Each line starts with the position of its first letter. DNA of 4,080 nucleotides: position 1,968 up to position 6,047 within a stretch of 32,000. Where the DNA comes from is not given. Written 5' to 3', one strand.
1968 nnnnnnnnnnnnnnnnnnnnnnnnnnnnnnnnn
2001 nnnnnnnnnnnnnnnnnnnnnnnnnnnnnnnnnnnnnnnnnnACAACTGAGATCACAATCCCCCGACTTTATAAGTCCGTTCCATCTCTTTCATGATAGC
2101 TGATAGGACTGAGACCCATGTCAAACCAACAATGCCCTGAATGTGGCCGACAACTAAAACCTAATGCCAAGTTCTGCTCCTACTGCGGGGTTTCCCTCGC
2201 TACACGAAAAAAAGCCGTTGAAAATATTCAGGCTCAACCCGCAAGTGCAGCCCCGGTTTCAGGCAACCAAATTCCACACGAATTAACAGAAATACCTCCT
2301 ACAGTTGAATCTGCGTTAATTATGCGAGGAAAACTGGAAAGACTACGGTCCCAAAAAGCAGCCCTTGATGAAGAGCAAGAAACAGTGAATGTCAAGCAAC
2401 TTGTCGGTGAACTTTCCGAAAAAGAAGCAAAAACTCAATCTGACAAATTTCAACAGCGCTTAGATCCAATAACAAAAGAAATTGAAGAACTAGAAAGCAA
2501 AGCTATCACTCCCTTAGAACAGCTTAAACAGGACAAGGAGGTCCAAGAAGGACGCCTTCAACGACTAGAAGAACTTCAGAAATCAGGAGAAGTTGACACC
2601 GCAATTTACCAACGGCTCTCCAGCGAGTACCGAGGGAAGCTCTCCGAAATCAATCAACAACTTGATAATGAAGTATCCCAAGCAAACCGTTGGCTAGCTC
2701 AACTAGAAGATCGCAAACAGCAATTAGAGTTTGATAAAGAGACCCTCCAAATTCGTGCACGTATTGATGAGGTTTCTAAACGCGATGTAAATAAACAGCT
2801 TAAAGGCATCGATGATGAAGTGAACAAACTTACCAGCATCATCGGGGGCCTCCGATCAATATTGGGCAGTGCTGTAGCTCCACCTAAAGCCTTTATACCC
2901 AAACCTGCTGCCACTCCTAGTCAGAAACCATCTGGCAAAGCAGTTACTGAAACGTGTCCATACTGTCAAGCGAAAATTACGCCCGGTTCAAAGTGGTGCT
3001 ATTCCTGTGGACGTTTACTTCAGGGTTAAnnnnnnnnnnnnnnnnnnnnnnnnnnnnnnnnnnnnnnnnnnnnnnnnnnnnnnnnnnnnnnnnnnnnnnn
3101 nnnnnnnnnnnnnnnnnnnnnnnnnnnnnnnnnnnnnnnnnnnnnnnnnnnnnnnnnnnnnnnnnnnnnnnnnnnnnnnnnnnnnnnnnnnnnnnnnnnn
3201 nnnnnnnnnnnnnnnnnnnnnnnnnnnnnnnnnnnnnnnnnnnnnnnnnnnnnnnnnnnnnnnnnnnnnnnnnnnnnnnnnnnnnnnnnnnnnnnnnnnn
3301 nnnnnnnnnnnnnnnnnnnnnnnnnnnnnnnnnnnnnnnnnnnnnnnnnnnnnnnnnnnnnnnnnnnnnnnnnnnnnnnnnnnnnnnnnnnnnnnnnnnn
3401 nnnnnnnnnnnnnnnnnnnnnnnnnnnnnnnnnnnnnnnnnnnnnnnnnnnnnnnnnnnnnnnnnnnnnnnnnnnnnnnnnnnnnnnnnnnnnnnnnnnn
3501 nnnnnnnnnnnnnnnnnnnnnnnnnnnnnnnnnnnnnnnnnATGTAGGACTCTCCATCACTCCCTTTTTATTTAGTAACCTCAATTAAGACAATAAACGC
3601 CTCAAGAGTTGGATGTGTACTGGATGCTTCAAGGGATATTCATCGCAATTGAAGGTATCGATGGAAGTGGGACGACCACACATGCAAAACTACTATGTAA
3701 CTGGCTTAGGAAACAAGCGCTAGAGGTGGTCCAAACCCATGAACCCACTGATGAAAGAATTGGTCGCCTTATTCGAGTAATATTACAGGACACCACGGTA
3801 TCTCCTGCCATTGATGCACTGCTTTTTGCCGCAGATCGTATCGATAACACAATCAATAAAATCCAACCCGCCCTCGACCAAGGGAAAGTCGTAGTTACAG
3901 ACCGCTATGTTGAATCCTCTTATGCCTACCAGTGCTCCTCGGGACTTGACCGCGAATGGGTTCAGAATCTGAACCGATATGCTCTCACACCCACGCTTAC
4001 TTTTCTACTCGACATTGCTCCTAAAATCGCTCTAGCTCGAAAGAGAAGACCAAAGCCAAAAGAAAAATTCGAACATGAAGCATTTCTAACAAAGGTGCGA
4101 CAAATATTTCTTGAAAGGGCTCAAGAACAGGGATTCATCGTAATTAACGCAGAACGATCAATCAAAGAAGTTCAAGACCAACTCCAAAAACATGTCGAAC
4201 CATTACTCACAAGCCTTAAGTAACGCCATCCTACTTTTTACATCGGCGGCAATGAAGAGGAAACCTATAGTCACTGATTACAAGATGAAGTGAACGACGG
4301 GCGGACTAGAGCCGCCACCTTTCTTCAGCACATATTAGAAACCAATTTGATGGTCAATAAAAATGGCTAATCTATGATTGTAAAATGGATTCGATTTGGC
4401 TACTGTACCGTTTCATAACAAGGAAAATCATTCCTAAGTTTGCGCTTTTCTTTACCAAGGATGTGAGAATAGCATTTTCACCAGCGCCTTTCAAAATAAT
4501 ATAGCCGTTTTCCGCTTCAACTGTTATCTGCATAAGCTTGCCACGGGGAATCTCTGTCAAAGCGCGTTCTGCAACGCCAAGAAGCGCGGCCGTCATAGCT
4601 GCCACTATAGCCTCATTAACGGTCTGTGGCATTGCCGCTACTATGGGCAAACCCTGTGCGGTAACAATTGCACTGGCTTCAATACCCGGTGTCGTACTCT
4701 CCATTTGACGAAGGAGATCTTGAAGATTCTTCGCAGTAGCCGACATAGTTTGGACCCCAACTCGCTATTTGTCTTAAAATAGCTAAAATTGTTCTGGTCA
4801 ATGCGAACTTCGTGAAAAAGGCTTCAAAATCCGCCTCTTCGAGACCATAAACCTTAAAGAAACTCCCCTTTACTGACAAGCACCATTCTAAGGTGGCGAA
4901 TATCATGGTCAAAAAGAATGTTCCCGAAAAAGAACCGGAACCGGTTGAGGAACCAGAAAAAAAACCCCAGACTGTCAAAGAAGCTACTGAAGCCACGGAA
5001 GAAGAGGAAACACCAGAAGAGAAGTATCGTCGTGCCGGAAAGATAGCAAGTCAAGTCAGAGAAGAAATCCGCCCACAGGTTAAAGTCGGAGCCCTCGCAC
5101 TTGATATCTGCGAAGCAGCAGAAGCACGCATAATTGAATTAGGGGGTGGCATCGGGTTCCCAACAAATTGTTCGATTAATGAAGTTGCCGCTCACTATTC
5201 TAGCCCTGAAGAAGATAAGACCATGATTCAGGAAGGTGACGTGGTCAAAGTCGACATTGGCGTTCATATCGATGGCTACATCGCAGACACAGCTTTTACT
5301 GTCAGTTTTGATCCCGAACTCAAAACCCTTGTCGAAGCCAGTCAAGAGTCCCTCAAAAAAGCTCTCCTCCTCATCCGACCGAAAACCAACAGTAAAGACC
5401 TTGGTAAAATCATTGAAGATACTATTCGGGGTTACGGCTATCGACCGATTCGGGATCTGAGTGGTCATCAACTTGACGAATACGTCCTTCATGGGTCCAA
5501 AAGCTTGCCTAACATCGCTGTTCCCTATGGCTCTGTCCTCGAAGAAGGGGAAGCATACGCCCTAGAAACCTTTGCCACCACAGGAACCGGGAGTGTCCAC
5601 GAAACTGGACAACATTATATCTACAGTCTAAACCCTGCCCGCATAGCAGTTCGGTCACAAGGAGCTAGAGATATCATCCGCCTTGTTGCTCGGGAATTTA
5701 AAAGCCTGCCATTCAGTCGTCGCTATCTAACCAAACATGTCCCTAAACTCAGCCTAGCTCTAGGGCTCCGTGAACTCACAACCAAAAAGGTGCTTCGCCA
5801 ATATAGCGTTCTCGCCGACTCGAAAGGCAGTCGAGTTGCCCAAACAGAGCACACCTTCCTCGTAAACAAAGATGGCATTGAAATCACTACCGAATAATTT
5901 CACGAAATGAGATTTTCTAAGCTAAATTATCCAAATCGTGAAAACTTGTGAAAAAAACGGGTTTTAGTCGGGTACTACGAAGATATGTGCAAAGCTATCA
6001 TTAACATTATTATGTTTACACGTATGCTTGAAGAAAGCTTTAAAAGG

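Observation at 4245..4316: Unannotated C/D sRNA predicted to methylate the decoding-site C1402 equivalent of SSU rRNA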

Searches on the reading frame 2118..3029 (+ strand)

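Call 16: search_protein_families(library=pfam, proteins=[window:2118-3029:+])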
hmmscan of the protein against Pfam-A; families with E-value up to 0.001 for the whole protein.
window:2118-3029:+ (303 aa): 7 families
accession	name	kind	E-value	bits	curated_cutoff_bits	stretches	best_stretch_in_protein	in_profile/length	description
PF13240.11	Zn_Ribbon_1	-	2.8e-11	43.3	25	1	6-24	2-20/23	zinc-ribbon domain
PF13248.11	Zn_ribbon_3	-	8.5e-10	38.2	27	1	3-25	2-24/26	zinc-ribbon domain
PF12773.13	DZR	-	1.1e-09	38.8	27.3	1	4-24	25-45/45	Double zinc ribbon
PF17032.10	Zn_ribbon_15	-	2.6e-06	28.6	28.9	0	3-24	52-73/73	zinc-ribbon family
PF24460.1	DUF7575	-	4.9e-06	26.2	28.5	1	4-27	4-27/28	Domain of unknown function (DUF7575)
PF10571.15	UPF0547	-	2.4e-05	24.8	29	1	5-24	2-21/26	Uncharacterised protein family UPF0547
PF04513.17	Baculo_PEP_C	-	7.1e-05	23.3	38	0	173-250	34-109/140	Baculovirus polyhedron envelope protein, PEP, C terminus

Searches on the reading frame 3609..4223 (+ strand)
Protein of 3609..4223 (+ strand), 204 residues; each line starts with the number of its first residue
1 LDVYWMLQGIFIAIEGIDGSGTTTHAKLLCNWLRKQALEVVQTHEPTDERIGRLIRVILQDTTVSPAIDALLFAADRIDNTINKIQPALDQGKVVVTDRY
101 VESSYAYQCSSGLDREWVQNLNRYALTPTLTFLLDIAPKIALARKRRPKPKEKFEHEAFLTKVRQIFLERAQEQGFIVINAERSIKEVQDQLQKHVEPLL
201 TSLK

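Call 15: find_related_loci(query=window:3609-4223:+, collection=genome_contigs, flank=2500)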
Query window:3609-4223:+ (204 aa) in genome_contigs; peptide patterns used: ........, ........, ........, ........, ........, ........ (x = any residue, [..] = any of these).
90 stretches matched a pattern; 6 encode a relative of the query (tblastn E <= 1e-3); 6 distinct loci.
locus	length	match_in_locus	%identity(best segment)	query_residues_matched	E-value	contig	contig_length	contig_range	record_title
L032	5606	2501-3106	81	3-204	5e-114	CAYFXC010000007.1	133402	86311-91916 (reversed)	MAG TPA_asm: uncultured archaeon isolate ERP108616_co2_263 genome assembly, contig: NODE_62_length_133402_cov_6.146063, 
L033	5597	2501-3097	80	6-204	6e-111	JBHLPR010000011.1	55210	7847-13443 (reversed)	MAG: Promethearchaeota archaeon isolate H2S.129 H2S.129@260, whole genome shotgun sequence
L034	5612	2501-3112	77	1-204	9e-111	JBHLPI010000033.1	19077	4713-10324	MAG: Promethearchaeota archaeon isolate H2M.163 H2M.163@2228, whole genome shotgun sequence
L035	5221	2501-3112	77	1-204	1e-109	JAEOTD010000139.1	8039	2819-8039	MAG: Candidatus Hermodarchaeota archaeon isolate YT1_028 k127_56644235, whole genome shotgun sequence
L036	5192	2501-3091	78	8-204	2e-106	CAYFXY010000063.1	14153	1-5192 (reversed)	MAG TPA_asm: uncultured archaeon isolate ERP108616_co2_125 genome assembly, contig: NODE_7269_length_14153_cov_3.204710,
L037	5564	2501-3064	80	1-188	1e-104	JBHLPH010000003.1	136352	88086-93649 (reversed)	MAG: Promethearchaeota archaeon isolate H2M.135 H2M.135@32, whole genome shotgun sequence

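Call 16: search_protein_families(library=pfam, proteins=[window:3609-4223:+])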
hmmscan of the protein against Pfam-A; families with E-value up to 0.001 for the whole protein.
window:3609-4223:+ (204 aa): 3 families
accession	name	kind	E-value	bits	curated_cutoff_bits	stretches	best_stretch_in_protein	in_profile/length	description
PF02223.23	Thymidylate_kin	-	3.7e-52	177.2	27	1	14-191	1-184/185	Thymidylate kinase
PF13521.12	AAA_28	-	7.3e-05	23.5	27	1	12-155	2-137/164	AAA domain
PF20720.3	nSTAND3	-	0.00068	19.8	27.2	0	11-48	19-56/155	Novel STAND NTPase 3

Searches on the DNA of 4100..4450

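Call 5: search_rna_families(source=window, start=4100, end=4450, threshold=evalue, max_evalue=10, show_alignments=3)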
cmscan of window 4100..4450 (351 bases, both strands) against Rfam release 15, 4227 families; matches with E-value up to 10: 4.
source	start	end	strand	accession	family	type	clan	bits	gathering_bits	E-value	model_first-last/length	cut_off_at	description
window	4248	4307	+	RF01128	sR43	Gene; snRNA; snoRNA; CD-box;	-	14.2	45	0.32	1-56/56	no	Small nucleolar RNA sR42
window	4277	4310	+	RF00221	SNORD43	Gene; snRNA; snoRNA; CD-box;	CL00059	13.8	45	5.1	1-64/64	no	Small nucleolar RNA SNORD43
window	4247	4317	+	RF01277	snoU54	Gene; snRNA; snoRNA; CD-box;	CL00008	13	35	8.5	1-67/67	no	Small nucleolar RNA U54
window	4248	4312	+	RF01145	sR14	Gene; snRNA; snoRNA; CD-box;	-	11.1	38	1.5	1-54/54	no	Small nucleolar RNA sR14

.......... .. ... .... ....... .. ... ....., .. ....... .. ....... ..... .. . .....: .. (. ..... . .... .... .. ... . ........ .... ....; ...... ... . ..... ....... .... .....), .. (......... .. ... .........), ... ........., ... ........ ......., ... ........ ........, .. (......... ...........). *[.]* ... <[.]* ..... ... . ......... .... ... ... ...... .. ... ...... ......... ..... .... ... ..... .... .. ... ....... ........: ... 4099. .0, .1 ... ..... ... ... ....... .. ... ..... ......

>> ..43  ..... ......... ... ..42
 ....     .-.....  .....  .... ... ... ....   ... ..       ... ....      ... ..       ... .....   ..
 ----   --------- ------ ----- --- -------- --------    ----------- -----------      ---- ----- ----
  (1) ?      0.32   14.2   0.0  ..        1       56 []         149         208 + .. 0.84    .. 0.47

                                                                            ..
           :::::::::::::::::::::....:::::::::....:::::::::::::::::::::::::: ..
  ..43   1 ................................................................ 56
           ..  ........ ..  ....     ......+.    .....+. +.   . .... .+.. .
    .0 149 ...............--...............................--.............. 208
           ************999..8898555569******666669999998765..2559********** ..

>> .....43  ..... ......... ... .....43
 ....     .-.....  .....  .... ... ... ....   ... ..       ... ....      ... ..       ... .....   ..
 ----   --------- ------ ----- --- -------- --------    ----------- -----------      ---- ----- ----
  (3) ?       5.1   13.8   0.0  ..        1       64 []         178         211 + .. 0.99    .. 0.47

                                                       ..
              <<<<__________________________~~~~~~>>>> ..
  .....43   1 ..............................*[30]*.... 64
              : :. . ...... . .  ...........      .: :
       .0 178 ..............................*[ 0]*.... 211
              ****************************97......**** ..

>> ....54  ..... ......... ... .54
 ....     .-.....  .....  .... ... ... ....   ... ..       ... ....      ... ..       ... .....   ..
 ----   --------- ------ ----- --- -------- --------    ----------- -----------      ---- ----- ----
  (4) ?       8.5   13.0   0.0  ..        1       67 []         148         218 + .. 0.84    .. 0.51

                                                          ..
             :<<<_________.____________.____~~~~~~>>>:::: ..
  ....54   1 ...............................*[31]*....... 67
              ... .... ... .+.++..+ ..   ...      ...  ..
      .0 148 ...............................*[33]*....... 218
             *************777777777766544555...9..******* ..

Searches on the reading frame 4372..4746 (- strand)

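Call 16: search_protein_families(library=pfam, proteins=[window:4372-4746:-])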
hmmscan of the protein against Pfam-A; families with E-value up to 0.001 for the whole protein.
window:4372-4746:- (124 aa): 1 family
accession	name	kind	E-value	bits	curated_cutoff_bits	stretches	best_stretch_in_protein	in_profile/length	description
PF03259.23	Robl_LC7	-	2.5e-14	53.2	23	1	18-95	11-88/91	Roadblock/LC7 domain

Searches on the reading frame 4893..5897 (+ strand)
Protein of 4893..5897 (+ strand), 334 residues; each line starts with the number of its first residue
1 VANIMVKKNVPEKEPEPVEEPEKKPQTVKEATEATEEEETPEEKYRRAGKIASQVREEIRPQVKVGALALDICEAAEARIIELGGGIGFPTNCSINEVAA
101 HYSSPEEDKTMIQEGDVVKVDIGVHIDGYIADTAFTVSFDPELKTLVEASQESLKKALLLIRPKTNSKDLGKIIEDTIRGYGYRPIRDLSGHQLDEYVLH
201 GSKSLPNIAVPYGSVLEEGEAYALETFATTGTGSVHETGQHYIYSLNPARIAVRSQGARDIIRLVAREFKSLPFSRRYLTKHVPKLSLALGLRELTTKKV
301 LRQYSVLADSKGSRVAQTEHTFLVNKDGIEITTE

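Call 16: search_protein_families(library=pfam, proteins=[window:4893-5897:+])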
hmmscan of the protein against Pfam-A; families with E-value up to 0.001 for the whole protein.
window:4893-5897:+ (334 aa): 1 family
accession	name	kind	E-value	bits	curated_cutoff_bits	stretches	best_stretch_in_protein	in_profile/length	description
PF00557.29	Peptidase_M24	-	1.7e-30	106.8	23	1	43-233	1-188/208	Metallopeptidase family M24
